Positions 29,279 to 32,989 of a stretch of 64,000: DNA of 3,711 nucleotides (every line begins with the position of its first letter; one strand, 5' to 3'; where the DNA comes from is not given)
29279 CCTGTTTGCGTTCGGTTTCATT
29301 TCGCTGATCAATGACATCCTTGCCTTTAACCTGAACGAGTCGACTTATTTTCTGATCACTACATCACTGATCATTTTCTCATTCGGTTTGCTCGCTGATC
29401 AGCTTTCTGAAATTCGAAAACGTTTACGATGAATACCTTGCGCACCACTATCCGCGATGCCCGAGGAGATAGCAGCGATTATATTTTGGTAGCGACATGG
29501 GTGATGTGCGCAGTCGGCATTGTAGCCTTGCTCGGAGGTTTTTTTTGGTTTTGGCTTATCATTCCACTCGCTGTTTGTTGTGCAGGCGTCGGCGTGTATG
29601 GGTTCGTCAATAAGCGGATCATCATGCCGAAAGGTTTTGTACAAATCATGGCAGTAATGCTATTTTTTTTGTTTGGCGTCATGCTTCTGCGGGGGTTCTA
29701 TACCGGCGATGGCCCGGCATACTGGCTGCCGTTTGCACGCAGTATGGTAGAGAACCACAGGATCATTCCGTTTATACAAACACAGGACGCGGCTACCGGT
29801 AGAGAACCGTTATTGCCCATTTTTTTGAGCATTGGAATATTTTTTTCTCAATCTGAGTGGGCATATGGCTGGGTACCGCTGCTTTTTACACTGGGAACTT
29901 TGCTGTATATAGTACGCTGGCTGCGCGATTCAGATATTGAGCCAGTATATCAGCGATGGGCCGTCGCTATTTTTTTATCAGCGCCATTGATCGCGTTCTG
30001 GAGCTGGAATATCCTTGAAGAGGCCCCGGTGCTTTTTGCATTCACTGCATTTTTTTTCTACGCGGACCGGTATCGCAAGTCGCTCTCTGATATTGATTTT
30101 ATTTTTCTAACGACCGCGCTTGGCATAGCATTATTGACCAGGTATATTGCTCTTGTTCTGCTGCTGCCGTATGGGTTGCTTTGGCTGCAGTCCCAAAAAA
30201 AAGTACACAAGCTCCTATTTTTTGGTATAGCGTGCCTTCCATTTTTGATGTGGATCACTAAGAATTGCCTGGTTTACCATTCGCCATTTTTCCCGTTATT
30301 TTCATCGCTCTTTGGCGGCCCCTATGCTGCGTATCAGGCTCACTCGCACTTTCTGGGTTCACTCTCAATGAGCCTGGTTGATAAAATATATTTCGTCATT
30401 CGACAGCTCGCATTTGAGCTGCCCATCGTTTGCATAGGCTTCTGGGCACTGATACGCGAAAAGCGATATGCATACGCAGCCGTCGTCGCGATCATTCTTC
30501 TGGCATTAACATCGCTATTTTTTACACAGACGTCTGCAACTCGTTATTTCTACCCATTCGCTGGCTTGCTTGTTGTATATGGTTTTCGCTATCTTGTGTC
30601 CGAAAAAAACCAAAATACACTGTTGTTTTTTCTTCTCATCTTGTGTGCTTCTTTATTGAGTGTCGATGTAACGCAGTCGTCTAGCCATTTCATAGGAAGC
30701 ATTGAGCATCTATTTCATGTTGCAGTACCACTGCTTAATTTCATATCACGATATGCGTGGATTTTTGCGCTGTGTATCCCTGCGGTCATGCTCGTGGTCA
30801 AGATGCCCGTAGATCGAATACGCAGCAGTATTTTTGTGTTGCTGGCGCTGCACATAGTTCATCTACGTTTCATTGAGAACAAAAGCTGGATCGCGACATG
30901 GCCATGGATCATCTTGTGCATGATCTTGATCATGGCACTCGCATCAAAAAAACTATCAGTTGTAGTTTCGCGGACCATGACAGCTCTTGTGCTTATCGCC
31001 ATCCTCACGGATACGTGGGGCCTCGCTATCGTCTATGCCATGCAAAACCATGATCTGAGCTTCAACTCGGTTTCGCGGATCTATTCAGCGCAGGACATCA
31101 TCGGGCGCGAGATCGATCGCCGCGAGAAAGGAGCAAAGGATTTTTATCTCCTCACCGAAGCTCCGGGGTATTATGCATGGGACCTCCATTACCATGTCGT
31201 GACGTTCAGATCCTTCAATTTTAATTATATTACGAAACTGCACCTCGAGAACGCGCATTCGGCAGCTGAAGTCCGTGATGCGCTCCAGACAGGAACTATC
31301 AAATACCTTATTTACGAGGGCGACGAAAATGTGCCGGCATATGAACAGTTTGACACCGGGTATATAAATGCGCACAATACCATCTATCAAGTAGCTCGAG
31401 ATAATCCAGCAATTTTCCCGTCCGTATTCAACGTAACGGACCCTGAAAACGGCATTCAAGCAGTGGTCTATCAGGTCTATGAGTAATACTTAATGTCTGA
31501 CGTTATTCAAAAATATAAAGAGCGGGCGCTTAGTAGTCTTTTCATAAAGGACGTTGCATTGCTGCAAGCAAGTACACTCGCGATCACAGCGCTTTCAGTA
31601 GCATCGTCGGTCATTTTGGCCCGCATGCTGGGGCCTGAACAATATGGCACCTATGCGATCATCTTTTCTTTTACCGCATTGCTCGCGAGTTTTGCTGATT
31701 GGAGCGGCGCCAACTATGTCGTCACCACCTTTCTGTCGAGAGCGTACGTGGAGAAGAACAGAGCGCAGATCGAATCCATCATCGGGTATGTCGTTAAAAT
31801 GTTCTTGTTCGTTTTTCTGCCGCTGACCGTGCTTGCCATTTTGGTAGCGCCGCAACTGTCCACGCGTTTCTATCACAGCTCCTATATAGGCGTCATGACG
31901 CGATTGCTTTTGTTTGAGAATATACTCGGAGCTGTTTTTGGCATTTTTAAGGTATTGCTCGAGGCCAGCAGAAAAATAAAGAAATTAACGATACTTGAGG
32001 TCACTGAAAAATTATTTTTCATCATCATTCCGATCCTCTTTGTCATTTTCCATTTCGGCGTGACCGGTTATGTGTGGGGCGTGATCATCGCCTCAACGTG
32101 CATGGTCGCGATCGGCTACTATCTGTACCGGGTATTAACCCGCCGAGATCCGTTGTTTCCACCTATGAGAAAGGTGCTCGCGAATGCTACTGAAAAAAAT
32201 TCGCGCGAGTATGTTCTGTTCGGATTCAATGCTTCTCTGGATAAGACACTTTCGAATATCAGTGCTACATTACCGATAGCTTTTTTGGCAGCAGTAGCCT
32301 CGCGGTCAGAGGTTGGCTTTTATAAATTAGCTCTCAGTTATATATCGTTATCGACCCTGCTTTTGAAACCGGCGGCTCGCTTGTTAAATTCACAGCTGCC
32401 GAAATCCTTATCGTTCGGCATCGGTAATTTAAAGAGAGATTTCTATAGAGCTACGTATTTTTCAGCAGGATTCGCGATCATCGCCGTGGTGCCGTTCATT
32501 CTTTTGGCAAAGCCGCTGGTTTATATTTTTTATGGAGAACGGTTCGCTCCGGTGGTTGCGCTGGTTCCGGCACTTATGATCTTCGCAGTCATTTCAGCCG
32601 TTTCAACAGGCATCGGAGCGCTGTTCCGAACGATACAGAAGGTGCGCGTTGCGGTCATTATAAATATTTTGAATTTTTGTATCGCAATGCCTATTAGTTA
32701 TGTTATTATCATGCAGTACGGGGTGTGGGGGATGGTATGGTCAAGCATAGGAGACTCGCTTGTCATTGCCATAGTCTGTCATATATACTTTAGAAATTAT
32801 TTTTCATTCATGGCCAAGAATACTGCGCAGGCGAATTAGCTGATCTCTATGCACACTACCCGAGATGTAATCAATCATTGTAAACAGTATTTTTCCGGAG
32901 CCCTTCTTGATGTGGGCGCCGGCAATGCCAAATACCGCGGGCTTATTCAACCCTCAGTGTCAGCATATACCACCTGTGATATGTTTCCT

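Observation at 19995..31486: Repeated GtrB-like GT2 and polytopic GT-C/YfhO modules interleaved with four methyltransferases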

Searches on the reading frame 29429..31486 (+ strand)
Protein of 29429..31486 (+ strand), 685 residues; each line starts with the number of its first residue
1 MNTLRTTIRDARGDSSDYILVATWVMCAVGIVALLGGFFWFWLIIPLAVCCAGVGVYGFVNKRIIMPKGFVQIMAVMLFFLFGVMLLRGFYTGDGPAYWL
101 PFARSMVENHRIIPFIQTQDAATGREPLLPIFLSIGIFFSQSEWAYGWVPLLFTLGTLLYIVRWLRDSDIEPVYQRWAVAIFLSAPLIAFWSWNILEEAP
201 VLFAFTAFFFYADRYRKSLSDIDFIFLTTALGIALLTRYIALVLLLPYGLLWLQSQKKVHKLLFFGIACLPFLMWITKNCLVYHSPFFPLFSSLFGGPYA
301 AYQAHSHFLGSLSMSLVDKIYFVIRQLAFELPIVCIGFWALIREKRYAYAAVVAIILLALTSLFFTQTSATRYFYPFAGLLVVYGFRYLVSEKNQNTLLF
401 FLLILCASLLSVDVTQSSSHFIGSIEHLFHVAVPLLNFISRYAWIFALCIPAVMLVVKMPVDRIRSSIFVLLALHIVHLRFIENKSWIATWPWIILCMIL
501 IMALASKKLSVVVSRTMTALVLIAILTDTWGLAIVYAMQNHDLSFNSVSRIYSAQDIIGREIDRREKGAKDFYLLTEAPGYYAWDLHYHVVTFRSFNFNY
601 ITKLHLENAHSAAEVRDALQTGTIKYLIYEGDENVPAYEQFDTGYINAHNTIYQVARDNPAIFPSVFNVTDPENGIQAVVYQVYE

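Call 4: search_protein_families(library=pfam, proteins=[window:29429-31486:+], max_evalue=0.01)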
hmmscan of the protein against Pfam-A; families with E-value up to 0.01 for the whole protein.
window:29429-31486:+ (685 aa): 0 families

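Call 10: search_protein_families(library=ncbifam, proteins=[window:29429-31486:+], max_evalue=0.01)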
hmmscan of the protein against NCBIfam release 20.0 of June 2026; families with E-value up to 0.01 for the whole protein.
window:29429-31486:+ (685 aa): 0 families

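Call 15: find_homologous_proteins(query=window:29429-31486:+)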
Query window:29429-31486:+ (685 aa): 4 proteins with E <= 0.001 among 8000 candidates.
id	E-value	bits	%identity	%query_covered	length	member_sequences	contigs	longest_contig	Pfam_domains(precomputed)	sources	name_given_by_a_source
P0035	0.0e+0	1548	100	100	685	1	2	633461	-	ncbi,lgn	-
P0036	3.8e-281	953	61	100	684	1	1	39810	-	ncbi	-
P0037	9.3e-253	859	56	100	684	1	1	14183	PF13231.13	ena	-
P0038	3.2e-52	196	29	81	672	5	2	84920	-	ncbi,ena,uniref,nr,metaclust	ncbi:MAG: hypothetical protein A2722_00635 [Candidatus Doudnabacteria bacterium RIFCSPHIGHO2_01_FULL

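Call 25: search_solved_structures(query=window:29429-31486:+, max_evalue=1)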
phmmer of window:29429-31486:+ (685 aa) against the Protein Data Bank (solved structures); distinct sequences matched with E-value up to 1: 0.

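Call 35: find_homologous_proteins(query=A2, max_evalue=0.001)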
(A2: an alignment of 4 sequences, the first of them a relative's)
Query A2 (4 sequences) (685 aa, profile of the alignment): 4 proteins with E <= 0.001 among 8000 candidates.
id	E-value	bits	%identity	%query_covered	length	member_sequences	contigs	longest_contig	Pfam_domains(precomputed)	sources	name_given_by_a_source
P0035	0.0e+0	1217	100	100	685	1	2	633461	-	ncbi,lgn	-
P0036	0.0e+0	1214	61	100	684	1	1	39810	-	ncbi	-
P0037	0.0e+0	1178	56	100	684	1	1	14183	PF13231.13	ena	-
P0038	1.8e-275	934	29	81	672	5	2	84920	-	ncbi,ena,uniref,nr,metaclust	ncbi:MAG: hypothetical protein A2722_00635 [Candidatus Doudnabacteria bacterium RIFCSPHIGHO2_01_FULL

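Call 46: predict_structure(alignment_id=A2)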
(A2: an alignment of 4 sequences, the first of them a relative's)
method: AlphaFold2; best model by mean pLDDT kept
length: 685 residues; sequences in the alignment: 4
mean_pLDDT: 53.8   pTM: 0.46
mean pLDDT of the five models: 53.8, 53.1, 46.9, 46.9, 45.6
residues with pLDDT >= 90: 0; 70-90: 131; 50-70: 262; < 50: 292
segments of 3 or more residues with pLDDT < 50: 1-47, 62-74, 76-153, 184-201, 235-241, 281-320, 361-372, 419-421, 480-485, 530-552, 579-586, 594-603, 633-650
pLDDT, mean of each block of 10 residues (from residue 1): 40 42 45 41 47 51 46 48 42 31 29 27 28 30 36 54 62 61 45 38 52 56 57 50 54 61 59 52 43 33 31 41 53 71 69 58 42 53 70 82 81 58 58 74 81 79 75 61 52 68 60 57 54 46 36 60 73 62 48 44 54 76 75 42 35 72 76 60 80
secondary structure, 60 per line:
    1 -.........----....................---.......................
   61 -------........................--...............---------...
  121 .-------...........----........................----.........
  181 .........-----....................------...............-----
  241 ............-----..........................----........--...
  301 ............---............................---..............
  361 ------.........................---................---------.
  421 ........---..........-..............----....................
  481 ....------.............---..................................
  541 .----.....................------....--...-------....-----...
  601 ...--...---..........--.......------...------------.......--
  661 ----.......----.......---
elements in order (helices of 4 or more, strands of 3 or more residues): H2-10 H15-34 H38-60 H68-91 H94-108 H118-121 H129-139 H144-167 H172-189 H195-214 H221-235 H241-252 H258-283 H288-295 H298-312 H316-343 H347-360 H367-391 H395-410 H420-428 H432-441 H443-456 H461-484 H491-503 H507-541 H546-566 E573-576 E589-592 H598-603 H612-621 E624-630 H652-658 E665-671 E676-682

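Call 48: search_protein_families(library=pfam, alignment_id=A2, max_evalue=1)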
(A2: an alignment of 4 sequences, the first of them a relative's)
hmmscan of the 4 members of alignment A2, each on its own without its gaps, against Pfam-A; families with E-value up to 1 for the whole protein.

A. member 1, P0035 (685 aa): 1 family
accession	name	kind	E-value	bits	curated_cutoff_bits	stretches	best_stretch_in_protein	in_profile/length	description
PF17370.7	DUF5392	-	0.3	11.6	25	0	170-236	20-76/139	Family of unknown function (DUF5392)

B. families by the number of members that match (of 4 scanned): 4 families
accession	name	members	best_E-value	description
PF13231.12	PMT_2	1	1e-06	Dolichyl-phosphate-mannose-protein mannosyltransferase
PF09852.15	DUF2079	1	0.0034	Predicted membrane protein (DUF2079)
PF17370.7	DUF5392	1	0.3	Family of unknown function (DUF5392)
PF19579.4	FtsL_2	1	0.34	Bacteriodetes cell division protein (FtsL-like)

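Call 52: search_protein_representatives(alignment_id=A2)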
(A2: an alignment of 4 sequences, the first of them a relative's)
Query: 4 sequences, 684 profile positions. Proteins with E-value up to 0.001 (for the whole library): 490; up to 1e-10: 61; up to 1e-30: 29. The best 150 are listed.
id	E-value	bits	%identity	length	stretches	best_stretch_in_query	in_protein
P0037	0.0e+00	1177.5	-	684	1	1-684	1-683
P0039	2.3e-175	601.7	-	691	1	16-681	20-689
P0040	4.7e-149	514.7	-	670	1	30-643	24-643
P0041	1.1e-131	457.3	-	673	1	5-640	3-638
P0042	1.9e-127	443.3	-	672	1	6-632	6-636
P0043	5.5e-127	441.8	-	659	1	17-667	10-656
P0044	6.3e-119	415.1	-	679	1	9-631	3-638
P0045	3.5e-116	406.1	-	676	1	16-632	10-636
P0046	2.4e-109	383.5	-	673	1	14-638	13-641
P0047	2.3e-100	353.8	-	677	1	11-635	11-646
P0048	1.6e-99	351.0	-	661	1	12-646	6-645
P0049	4.8e-95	336.2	-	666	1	9-640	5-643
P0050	8.4e-86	305.7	-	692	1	19-653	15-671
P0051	5.6e-84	299.6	-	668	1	13-635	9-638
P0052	5.7e-82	293.0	-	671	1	19-632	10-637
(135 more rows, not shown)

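Call 55: search_protein_families(library=pfam, alignment_id=A4, max_evalue=0.001)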
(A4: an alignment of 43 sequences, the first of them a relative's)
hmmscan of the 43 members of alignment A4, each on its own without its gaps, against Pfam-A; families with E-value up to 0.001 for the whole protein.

A. member 1, P0067 (583 aa): 2 families
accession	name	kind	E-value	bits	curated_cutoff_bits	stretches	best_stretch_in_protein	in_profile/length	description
PF13231.12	PMT_2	-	9.5e-07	29.6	26.1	1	159-302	10-160/160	Dolichyl-phosphate-mannose-protein mannosyltransferase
PF02366.24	PMT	-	1.2e-06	28.7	22.7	1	166-315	78-238/245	Dolichyl-phosphate-mannose-protein mannosyltransferase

B. families by the number of members that match (of 43 scanned): 4 families
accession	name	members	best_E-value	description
PF13231.12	PMT_2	31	1.6e-12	Dolichyl-phosphate-mannose-protein mannosyltransferase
PF02366.24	PMT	23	3.9e-11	Dolichyl-phosphate-mannose-protein mannosyltransferase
PF11992.13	TgpA_N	1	2.1e-05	TgpA N-terminal domain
PF09997.14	DUF2238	1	0.00037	Predicted membrane protein (DUF2238)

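Call 56: search_solved_structures(query=A3, max_evalue=1, show_alignments=1)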
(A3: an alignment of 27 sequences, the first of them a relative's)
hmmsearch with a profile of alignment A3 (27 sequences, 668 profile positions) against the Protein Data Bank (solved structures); distinct sequences matched with E-value up to 1: 0.

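Call 70: find_encoding_contigs(protein=P0038, flank=8000, max_places=2)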
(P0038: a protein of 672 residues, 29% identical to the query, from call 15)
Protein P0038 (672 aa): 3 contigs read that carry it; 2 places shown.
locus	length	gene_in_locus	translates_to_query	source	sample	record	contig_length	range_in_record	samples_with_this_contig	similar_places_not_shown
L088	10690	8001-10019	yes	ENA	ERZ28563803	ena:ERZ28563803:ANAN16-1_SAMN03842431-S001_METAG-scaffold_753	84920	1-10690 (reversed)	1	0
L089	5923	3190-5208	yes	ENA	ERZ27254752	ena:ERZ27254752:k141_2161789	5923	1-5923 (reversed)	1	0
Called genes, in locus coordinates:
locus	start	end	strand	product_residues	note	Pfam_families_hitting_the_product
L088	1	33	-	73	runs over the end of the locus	-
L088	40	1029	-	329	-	-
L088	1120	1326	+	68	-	PF12728:HTH_17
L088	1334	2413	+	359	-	PF21694:DNA_pol3_delta_C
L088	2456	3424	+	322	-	PF00535:Glycos_transf_2, PF13641:Glyco_tranf_2_3 (weak)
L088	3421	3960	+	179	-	PF13489:Methyltransf_23, PF08241:Methyltransf_11 (faint), PF08242:Methyltransf_12 (faint)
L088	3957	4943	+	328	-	PF01073:3Beta_HSD, PF01370:Epimerase, PF02719:Polysacc_synt_2, PF04321:RmlD_sub_bind, PF05368:NmrA (weak), PF07993:NAD_binding_4 (faint), PF13460:NAD_binding_10, PF16363:GDP_Man_Dehyd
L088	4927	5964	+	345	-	PF01041:DegT_DnrJ_EryC1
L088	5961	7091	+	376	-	PF13439:Glyco_transf_4, PF13579:Glyco_trans_4_4, PF20706:GT4-conflict (weak), PF00534:Glycos_transf_1, PF13692:Glyco_trans_1_4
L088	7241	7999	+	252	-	PF03706:LPG_synthase_TM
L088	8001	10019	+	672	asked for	-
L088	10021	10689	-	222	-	?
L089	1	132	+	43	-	?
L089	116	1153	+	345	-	PF01041:DegT_DnrJ_EryC1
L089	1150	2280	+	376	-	PF13439:Glyco_transf_4, PF13579:Glyco_trans_4_4, PF20706:GT4-conflict (weak), PF00534:Glycos_transf_1, PF13692:Glyco_trans_1_4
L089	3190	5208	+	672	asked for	-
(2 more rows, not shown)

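Call 71: find_encoding_contigs(protein=P0037, flank=8000, max_places=1)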
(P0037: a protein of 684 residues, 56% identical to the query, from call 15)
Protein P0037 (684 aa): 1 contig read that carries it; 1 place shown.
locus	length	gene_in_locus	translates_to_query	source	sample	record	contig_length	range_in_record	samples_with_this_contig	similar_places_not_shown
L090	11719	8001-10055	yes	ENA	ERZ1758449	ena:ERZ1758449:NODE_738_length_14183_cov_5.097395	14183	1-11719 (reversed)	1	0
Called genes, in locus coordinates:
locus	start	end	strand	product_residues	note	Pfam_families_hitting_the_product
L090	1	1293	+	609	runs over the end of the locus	PF13522:GATase_6, PF12481:DUF3700 (weak), PF13537:GATase_7, PF00733:Asn_synthase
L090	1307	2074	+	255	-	PF08003:Methyltransf_9, PF13489:Methyltransf_23, PF05175:MTS, PF02353:CMAS (weak), PF13847:Methyltransf_31, PF08241:Methyltransf_11, PF08242:Methyltransf_12, PF13649:Methyltransf_25, +1 more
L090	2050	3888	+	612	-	-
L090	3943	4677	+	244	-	PF07021:MetW, PF13489:Methyltransf_23, PF13847:Methyltransf_31, PF08241:Methyltransf_11, PF08242:Methyltransf_12, PF13649:Methyltransf_25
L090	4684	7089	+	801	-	PF09586:YfhO (faint)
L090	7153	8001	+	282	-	PF00535:Glycos_transf_2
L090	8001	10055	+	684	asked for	PF13231:PMT_2 (weak)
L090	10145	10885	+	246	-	PF05711:TylF, PF13578:Methyltransf_24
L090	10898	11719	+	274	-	?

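Call 77: search_protein_families(library=pfam, alignment_id=A3, max_evalue=0.01)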
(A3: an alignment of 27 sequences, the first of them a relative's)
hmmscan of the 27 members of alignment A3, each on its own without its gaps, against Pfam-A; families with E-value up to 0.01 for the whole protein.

A. member 1, P0035 (685 aa): 0 families

B. families by the number of members that match (of 27 scanned): 4 families
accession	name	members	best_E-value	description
PF13231.12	PMT_2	19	7e-10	Dolichyl-phosphate-mannose-protein mannosyltransferase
PF09852.15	DUF2079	2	0.00037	Predicted membrane protein (DUF2079)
PF04932.20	Wzy_C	2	0.0085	O-Antigen ligase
PF02366.24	PMT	1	9e-06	Dolichyl-phosphate-mannose-protein mannosyltransferase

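Call 84: find_related_loci(query=A2, collection=metagenome_contigs, flank=6000)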
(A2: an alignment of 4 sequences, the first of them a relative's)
Query A2 (685 aa) in metagenome_contigs; peptide patterns used: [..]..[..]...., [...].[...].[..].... (x = any residue, [..] = any of these).
119 stretches matched a pattern; 5 encode a relative of the query (tblastn E <= 1e-3); 5 distinct loci.
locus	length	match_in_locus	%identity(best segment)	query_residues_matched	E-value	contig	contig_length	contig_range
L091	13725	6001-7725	27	83-659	1e-55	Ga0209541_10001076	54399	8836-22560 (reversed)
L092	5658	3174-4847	29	82-634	3e-54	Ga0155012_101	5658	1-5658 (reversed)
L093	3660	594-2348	27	83-659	5e-53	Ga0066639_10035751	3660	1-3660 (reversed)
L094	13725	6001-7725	27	83-659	1e-55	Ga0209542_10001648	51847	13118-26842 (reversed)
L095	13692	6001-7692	28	83-641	7e-61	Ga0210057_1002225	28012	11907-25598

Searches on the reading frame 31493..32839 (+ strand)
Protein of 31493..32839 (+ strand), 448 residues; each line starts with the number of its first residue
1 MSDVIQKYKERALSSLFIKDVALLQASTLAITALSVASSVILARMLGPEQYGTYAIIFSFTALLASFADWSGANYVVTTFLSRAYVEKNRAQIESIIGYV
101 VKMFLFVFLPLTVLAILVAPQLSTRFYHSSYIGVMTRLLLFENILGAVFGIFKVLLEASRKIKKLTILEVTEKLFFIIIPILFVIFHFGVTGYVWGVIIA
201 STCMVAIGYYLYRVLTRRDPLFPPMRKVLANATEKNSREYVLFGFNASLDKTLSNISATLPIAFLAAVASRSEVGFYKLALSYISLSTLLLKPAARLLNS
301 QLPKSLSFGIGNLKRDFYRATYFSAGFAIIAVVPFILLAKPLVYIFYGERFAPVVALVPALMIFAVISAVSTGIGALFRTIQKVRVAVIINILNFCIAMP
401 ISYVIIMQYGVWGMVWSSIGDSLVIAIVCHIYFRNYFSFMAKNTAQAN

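Call 5: search_protein_families(library=pfam, proteins=[window:31493-32839:+], max_evalue=0.01)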
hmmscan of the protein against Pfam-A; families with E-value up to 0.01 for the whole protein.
window:31493-32839:+ (448 aa): 3 families
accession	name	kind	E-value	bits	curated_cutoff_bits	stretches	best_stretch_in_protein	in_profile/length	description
PF01943.22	Polysacc_synt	-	1.6e-18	67.6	28.2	1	18-294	2-261/274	Polysaccharide biosynthesis protein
PF13440.11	Polysacc_synt_3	-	1.2e-14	54.7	23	1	41-355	1-292/293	Polysaccharide biosynthesis protein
PF01554.23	MatE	-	0.00037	20.6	24.9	2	28-155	6-130/161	MatE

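Call 86: search_protein_families(library=ncbifam, proteins=[window:31493-32839:+], max_evalue=0.00001)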
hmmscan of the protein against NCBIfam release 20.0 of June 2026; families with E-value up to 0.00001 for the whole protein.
window:31493-32839:+ (448 aa): 1 family
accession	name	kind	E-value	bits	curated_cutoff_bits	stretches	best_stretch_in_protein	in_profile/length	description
NF007773.0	PRK10459.1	equivalog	2.4e-11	43.3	273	1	26-431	16-400/492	MOP flippase family protein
